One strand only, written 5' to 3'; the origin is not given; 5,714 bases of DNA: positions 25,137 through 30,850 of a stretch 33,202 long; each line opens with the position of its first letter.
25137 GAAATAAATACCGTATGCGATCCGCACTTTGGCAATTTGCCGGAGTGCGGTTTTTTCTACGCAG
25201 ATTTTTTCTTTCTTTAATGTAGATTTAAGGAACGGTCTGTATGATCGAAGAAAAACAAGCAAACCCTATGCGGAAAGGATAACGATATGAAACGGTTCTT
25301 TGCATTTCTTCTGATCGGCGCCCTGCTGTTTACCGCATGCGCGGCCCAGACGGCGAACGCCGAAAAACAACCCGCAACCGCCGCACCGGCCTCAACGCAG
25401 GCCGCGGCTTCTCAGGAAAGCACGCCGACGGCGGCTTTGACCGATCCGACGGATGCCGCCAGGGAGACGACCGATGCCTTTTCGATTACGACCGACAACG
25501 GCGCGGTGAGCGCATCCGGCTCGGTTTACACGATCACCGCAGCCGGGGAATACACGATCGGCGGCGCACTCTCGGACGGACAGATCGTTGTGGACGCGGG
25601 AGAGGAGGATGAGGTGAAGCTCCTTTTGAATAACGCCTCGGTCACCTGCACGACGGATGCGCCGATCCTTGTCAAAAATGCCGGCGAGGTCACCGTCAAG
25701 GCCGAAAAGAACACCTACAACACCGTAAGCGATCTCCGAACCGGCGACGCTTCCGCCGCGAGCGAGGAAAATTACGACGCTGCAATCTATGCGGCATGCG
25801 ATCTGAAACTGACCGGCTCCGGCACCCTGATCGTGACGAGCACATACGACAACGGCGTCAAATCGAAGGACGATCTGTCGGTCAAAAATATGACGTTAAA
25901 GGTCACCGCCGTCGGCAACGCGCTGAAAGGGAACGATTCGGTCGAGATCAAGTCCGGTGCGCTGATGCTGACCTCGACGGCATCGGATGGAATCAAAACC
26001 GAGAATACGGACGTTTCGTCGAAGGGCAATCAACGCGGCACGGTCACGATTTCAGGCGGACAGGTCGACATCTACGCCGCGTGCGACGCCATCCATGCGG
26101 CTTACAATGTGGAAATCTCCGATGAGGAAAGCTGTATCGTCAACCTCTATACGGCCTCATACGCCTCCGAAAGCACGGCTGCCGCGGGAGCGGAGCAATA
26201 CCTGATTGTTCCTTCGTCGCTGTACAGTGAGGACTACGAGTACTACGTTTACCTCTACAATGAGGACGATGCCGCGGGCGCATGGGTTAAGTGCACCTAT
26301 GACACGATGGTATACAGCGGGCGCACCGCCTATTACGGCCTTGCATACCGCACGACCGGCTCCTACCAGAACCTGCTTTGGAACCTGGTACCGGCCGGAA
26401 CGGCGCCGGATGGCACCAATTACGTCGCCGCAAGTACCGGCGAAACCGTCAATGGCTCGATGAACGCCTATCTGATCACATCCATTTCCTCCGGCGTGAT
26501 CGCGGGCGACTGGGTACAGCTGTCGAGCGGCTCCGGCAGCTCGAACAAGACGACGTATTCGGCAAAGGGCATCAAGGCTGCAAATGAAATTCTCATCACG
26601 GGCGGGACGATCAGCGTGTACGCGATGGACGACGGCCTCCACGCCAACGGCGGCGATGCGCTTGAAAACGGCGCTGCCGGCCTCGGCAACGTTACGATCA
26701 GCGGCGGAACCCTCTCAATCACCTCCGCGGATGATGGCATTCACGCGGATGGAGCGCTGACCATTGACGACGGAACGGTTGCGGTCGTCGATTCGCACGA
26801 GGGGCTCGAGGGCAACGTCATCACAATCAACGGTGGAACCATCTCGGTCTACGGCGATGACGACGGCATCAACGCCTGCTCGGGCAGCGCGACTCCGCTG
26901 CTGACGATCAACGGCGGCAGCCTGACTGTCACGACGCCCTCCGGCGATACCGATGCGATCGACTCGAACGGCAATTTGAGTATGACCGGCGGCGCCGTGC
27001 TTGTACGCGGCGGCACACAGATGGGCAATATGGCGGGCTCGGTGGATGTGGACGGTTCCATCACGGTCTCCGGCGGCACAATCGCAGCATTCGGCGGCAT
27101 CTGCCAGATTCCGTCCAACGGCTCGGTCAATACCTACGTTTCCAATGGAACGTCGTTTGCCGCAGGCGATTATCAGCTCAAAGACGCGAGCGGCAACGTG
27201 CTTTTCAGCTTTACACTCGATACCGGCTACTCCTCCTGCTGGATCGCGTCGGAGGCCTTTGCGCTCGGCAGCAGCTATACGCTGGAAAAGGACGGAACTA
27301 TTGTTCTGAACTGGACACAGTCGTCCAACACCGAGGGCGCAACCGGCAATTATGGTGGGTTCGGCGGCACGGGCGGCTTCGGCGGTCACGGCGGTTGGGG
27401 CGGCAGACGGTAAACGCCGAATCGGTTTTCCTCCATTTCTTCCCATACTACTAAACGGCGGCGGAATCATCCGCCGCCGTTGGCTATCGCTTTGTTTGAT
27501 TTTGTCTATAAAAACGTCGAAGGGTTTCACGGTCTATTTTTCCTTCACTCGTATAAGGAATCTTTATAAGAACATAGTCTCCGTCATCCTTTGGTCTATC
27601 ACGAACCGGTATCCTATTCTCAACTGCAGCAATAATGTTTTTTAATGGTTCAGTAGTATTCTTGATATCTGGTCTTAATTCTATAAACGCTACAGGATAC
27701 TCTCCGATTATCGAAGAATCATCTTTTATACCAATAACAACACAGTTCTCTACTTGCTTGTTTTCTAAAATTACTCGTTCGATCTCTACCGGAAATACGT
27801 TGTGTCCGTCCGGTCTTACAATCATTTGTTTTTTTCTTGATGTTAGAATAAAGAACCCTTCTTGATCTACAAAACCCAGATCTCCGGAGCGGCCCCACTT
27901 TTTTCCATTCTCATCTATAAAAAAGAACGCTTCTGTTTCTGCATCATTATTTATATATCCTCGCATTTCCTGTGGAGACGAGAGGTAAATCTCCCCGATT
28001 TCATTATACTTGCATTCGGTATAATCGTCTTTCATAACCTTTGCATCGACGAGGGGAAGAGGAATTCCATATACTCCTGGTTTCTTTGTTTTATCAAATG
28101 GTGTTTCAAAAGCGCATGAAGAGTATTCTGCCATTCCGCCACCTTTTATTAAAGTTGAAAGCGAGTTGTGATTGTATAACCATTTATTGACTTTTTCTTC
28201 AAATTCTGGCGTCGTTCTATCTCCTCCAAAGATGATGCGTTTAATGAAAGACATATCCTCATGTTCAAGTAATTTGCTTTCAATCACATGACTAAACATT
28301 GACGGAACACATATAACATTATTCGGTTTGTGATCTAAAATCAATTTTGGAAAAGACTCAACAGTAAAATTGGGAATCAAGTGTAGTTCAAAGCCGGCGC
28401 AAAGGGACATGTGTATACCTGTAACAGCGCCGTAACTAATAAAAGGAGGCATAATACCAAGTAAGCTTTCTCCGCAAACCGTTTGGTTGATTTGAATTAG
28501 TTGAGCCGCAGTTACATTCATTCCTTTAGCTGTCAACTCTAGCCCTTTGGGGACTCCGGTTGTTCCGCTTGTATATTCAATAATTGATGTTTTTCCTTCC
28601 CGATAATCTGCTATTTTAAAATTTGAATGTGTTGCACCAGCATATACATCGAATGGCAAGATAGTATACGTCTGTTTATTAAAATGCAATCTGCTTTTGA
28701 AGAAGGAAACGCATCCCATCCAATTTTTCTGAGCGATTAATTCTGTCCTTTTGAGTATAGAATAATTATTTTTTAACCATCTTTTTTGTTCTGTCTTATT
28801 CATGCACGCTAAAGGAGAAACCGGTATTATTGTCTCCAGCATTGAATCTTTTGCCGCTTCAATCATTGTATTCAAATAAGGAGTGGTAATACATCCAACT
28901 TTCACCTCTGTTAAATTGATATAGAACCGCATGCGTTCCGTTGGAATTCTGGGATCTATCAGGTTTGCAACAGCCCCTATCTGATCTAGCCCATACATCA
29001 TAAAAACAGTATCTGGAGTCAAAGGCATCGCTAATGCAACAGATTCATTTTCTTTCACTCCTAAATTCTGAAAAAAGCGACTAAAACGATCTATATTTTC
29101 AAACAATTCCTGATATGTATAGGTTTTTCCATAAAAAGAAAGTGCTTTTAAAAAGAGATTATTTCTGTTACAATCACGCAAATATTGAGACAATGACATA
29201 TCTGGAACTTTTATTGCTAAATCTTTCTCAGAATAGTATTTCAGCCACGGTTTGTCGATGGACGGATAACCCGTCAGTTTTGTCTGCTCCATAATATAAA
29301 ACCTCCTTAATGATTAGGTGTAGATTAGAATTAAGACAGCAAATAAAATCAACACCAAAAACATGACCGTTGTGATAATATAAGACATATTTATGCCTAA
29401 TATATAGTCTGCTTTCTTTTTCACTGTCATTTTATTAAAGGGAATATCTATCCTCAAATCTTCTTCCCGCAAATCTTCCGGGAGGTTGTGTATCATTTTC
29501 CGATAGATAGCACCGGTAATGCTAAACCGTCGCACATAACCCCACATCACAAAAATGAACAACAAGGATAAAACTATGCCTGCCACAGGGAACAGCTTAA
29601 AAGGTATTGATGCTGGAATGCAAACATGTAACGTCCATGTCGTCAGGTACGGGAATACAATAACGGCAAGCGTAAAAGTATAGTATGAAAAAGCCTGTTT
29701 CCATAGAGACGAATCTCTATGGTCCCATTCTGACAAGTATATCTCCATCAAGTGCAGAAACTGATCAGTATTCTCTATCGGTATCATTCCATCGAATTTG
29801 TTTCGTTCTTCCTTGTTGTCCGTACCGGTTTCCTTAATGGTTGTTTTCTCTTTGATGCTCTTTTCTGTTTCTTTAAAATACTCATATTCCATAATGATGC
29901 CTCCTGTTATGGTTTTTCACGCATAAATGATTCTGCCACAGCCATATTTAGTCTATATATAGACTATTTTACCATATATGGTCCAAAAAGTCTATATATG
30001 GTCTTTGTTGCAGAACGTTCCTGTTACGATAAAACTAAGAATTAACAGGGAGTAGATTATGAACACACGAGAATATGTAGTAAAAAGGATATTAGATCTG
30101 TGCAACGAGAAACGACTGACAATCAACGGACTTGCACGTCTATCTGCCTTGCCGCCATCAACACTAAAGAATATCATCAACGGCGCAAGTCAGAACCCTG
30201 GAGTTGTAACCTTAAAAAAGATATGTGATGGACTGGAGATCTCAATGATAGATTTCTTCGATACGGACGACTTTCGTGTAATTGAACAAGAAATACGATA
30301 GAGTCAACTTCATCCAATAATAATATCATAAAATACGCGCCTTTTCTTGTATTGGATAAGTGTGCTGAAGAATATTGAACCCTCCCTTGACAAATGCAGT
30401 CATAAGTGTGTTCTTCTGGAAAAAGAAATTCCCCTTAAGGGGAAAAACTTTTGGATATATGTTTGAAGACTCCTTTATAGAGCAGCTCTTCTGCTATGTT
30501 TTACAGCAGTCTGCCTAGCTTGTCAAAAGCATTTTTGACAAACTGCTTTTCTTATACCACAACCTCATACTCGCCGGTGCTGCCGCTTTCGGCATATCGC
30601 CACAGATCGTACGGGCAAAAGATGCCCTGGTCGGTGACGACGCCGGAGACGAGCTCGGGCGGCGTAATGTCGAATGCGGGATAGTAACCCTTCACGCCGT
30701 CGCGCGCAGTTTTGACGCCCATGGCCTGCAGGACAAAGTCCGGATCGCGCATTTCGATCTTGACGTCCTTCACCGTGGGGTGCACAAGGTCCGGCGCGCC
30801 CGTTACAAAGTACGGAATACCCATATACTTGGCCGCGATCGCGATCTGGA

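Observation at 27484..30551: Sharply AT-rich 3.1-kb islet: XRE regulator plus a divergent operon of an orphan 3-TM protein and a stand-alone adenylating enzyme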

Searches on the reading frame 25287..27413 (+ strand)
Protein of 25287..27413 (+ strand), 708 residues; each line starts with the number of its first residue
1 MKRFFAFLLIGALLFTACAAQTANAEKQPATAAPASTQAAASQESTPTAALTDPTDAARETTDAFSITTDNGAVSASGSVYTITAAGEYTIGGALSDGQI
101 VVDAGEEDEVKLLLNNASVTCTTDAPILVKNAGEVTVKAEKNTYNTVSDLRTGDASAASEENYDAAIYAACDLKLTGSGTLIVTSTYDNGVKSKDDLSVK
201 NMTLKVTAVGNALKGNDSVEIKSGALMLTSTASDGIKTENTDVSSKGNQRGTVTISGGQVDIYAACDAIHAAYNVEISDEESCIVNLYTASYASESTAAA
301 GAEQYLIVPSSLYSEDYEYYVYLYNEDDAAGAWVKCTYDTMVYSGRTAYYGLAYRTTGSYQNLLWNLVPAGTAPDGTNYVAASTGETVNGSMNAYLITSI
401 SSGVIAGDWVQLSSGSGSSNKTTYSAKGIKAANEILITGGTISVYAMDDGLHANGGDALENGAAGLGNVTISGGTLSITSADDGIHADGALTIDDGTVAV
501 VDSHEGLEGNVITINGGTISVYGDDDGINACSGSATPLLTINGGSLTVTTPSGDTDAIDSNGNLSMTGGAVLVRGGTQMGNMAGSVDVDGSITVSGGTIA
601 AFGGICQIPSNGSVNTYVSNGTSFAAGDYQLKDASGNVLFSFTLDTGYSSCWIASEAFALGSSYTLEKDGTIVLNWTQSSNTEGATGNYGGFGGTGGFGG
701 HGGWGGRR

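Call 3: search_protein_families(library=pfam, proteins=[window:25287-27413:+], max_evalue=0.01)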
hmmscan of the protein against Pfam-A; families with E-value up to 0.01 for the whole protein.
window:25287-27413:+ (708 aa): 1 family
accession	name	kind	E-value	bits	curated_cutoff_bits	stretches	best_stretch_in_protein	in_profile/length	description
PF14262.12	Cthe_2159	-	2.8e-79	266.6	25.8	3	77-299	1-218/262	Carbohydrate-binding domain-containing protein Cthe_2159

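Call 4: search_protein_families(library=ncbifam, proteins=[window:25287-27413:+], max_evalue=0.01)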
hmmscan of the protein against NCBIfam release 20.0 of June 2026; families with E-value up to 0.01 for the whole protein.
window:25287-27413:+ (708 aa): 1 family
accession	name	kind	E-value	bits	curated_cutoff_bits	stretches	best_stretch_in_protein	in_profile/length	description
NF050142.1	PG1828_fam_lipo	equivalog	0.0053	17.5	50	0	1-39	1-40/59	PG1828 family lipoprotein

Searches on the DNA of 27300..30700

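Call 73: search_rna_families(source=window, start=27300, end=30700, threshold=evalue, max_evalue=1)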
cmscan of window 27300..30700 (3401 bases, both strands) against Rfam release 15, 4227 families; matches with E-value up to 1: 1.
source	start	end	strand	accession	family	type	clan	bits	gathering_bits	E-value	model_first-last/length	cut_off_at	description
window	27454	27481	-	RF00084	CsrC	Gene; sRNA;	CL00106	20.8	61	0.0021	213-240/255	no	CsrC RNA family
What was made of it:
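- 30302..30551 (.): Non-coding AT-rich right end of the islet, with terminator-like hairpins (30429-30445 followed by a T-run on the minus strand; 30517-30544). No Rfam family (call 73).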
